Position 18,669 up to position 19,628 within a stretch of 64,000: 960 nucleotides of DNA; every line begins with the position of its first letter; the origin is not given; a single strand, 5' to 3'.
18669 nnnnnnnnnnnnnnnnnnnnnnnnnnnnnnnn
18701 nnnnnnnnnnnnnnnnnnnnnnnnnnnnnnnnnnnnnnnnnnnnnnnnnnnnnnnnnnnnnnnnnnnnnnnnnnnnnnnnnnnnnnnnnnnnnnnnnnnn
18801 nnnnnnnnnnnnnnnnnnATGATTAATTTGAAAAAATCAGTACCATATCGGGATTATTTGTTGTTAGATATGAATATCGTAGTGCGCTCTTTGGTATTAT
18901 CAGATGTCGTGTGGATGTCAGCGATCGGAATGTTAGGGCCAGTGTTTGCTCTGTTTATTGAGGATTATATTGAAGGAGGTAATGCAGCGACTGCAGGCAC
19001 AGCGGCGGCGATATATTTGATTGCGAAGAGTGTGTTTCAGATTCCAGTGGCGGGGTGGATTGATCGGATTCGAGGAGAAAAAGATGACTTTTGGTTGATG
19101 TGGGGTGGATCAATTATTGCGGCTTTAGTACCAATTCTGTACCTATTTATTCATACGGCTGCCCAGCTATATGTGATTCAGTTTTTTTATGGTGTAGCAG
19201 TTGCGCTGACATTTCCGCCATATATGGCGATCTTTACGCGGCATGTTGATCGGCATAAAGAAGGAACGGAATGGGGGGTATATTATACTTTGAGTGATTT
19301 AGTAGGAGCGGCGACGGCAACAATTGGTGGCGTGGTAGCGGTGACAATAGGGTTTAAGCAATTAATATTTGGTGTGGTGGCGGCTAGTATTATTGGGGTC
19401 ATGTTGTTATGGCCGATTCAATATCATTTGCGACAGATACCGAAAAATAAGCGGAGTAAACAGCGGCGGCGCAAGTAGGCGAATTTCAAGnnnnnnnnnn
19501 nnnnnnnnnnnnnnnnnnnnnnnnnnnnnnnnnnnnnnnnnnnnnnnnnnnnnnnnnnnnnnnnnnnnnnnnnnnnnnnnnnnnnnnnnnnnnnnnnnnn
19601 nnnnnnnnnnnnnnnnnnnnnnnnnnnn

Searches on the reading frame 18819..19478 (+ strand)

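Call 38: search_protein_families(library=pfam, proteins=[window:18819-19478:+], max_evalue=0.00001)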
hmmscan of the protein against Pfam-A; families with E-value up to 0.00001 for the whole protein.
window:18819-19478:+ (219 aa): 1 family
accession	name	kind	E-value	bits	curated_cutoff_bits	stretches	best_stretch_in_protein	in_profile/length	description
PF07690.21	MFS_1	-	4.3e-16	59.2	33.4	1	35-209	11-183/347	Major Facilitator Superfamily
